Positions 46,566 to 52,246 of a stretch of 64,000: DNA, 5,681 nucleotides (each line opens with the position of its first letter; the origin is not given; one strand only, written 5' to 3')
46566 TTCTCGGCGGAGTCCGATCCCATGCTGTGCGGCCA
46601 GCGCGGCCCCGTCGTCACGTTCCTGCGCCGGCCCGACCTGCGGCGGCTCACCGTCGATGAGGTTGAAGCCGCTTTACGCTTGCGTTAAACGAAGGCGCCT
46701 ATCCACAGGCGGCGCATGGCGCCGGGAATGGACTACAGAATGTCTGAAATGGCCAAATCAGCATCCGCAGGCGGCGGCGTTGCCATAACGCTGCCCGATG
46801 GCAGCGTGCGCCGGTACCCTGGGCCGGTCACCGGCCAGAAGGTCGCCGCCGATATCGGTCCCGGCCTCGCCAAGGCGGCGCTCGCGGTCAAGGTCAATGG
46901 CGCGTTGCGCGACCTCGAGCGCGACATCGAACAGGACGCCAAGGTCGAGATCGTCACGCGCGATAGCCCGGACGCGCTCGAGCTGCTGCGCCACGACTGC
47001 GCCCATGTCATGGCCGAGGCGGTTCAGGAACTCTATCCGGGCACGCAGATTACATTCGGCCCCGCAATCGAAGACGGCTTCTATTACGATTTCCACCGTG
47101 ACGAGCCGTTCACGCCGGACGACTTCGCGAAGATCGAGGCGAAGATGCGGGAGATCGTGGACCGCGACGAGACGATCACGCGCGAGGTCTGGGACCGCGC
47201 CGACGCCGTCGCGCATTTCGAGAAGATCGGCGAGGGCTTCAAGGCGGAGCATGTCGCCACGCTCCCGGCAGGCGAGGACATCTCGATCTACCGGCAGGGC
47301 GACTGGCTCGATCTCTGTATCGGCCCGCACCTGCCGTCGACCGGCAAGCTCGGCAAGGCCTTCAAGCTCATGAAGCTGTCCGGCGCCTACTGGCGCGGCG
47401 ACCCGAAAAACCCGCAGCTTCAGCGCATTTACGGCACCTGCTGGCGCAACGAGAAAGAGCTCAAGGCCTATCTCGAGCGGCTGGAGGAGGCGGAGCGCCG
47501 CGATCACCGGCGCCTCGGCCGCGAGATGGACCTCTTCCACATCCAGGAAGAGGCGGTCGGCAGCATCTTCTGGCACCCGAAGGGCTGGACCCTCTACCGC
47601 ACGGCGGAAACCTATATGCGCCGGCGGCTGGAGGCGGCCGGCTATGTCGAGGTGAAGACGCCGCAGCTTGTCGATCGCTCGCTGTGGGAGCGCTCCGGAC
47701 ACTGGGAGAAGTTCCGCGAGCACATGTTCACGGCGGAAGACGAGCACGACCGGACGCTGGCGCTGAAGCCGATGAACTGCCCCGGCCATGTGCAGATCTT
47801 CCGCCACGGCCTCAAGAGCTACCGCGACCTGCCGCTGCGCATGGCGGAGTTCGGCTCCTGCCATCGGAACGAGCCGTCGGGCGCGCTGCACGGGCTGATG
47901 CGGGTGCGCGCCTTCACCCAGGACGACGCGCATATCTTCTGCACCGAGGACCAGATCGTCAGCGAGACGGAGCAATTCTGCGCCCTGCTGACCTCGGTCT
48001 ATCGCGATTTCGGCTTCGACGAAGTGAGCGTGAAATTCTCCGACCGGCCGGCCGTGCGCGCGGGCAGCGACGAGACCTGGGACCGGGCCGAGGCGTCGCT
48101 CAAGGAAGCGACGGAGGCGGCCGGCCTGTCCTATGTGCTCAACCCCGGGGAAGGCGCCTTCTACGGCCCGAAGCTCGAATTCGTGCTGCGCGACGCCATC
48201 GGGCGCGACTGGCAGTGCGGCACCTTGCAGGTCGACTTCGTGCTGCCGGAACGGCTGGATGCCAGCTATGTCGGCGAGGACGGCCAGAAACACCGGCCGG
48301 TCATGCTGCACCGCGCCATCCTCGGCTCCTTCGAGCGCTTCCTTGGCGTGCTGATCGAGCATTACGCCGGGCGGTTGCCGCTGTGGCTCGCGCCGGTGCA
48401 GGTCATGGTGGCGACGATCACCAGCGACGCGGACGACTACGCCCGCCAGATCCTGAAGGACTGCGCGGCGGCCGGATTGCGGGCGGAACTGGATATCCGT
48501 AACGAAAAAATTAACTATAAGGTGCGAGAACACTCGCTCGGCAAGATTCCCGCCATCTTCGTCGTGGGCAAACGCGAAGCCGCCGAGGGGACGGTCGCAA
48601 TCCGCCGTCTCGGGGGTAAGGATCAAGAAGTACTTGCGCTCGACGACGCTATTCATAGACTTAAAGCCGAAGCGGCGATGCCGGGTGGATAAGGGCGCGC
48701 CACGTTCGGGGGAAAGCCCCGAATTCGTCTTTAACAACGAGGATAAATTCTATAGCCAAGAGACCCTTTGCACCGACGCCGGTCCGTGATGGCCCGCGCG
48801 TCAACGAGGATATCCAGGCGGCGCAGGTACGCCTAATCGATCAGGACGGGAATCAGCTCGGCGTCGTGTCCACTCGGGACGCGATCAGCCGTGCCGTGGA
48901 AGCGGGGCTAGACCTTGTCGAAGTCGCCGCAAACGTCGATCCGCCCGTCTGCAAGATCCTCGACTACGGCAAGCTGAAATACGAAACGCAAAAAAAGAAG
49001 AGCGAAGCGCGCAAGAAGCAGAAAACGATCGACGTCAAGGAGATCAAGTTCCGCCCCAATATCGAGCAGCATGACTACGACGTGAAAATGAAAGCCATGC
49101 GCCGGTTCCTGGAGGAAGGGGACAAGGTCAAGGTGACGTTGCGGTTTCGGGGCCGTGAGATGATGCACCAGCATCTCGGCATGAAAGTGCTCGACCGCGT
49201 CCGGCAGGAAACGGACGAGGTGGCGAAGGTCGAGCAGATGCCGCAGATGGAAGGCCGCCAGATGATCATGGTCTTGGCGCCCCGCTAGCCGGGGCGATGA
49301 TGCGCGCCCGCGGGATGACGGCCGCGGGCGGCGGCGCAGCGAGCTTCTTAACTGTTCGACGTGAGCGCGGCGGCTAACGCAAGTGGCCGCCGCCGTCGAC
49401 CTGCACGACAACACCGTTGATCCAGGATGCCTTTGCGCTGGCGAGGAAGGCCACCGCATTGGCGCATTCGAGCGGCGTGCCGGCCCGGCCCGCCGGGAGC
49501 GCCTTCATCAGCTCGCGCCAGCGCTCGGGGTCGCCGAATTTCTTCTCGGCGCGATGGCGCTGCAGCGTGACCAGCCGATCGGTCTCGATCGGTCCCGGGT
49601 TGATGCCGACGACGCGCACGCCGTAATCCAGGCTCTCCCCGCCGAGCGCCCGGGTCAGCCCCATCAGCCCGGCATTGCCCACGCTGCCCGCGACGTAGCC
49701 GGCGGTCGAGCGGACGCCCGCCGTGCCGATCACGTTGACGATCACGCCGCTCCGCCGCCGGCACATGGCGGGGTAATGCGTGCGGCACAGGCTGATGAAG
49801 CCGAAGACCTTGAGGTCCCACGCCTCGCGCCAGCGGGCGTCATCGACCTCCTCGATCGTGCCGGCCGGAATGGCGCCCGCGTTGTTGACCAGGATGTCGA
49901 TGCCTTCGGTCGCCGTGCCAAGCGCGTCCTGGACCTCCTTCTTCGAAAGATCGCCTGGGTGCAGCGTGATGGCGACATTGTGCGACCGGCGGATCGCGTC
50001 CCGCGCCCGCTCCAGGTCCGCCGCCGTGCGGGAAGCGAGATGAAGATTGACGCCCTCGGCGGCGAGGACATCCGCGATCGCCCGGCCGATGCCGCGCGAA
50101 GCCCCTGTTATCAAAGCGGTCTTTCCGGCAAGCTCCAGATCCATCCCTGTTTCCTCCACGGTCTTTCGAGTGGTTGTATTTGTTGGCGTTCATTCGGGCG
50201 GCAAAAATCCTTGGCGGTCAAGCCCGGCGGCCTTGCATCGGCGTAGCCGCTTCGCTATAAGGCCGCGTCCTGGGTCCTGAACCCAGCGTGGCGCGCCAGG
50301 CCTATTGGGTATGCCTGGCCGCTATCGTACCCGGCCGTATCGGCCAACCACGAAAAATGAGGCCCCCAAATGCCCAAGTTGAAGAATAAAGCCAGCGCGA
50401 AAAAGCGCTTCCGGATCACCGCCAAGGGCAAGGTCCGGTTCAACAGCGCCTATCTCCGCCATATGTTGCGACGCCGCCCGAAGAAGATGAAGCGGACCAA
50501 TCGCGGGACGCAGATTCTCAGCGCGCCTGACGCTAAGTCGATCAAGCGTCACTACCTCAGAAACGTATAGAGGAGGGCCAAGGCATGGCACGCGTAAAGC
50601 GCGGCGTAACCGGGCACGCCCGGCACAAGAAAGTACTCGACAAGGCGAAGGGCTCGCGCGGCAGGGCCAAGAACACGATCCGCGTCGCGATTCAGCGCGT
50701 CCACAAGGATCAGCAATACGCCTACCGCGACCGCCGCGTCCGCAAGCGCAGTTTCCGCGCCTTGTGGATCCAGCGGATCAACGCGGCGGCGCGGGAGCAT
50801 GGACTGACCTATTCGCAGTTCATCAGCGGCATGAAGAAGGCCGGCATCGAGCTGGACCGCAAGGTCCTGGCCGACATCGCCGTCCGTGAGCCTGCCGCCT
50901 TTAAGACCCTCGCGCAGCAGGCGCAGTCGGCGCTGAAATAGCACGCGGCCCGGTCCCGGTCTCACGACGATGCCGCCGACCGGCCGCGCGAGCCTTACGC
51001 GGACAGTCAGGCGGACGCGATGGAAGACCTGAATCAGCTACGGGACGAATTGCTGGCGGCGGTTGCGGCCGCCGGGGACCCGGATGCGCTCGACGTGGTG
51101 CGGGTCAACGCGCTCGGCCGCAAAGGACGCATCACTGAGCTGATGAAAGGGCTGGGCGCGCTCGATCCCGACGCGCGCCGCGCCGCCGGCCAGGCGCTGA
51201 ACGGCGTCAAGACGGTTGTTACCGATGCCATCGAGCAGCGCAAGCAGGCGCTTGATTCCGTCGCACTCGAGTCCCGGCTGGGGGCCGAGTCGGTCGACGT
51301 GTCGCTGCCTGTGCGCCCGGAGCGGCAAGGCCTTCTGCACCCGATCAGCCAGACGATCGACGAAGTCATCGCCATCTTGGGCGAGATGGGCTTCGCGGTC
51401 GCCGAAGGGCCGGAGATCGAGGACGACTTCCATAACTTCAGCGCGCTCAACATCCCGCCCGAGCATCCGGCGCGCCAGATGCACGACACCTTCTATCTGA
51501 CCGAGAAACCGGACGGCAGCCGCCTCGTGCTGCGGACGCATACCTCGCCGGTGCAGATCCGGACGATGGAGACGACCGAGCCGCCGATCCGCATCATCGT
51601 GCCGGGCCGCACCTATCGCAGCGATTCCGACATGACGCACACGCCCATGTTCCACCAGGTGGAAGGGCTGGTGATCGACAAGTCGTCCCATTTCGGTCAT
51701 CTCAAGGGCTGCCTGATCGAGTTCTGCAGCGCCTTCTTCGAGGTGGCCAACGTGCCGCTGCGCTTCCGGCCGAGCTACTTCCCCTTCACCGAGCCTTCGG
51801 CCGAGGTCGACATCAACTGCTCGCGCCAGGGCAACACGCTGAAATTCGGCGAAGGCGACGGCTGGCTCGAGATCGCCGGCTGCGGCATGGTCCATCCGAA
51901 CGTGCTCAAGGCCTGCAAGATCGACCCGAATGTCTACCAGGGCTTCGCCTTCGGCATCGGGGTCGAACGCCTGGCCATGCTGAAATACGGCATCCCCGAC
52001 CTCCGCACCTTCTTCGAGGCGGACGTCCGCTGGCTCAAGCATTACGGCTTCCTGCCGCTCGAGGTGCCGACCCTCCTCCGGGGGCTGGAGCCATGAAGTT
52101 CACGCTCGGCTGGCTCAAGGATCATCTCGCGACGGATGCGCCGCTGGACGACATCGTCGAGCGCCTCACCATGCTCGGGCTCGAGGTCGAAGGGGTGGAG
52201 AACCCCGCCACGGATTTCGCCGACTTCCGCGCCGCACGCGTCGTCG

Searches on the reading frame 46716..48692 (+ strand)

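Call 8: search_protein_families(library=pfam, proteins=[window:46716-48692:+], max_evalue=0.01)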
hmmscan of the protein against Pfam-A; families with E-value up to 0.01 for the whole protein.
window:46716-48692:+ (658 aa): 5 families
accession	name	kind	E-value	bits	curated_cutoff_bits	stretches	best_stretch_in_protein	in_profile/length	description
PF00587.30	tRNA-synt_2b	-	1e-52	179.2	29.3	1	338-550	1-179/179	tRNA synthetase class II core domain (G, H, P, S and T)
PF03129.25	HGTP_anticodon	-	2.2e-19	69.8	21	1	562-651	1-93/94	Anticodon binding domain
PF07973.19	tRNA_SAD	-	9.9e-15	54.7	24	1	189-239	1-44/44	Threonyl and Alanyl tRNA synthetase second additional domain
PF02824.27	TGS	-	1.9e-11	44.3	22.2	1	23-81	2-60/60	TGS domain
PF13393.11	tRNA-synt_His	-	3.4e-05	23.7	25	1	287-443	6-152/308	Histidyl-tRNA synthetase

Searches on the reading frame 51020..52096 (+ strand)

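Call 8: search_protein_families(library=pfam, proteins=[window:51020-52096:+], max_evalue=0.01)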
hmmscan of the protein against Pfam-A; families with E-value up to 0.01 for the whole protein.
window:51020-52096:+ (358 aa): 2 families
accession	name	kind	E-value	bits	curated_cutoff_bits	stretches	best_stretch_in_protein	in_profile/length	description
PF01409.25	tRNA-synt_2d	-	3.6e-101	338.2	19.8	1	92-341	2-245/246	tRNA synthetases class II core domain (F)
PF02912.23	Phe_tRNA-synt_N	-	4.2e-21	75.1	22.3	1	20-87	2-69/69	Aminoacyl tRNA synthetase class II, N-terminal domain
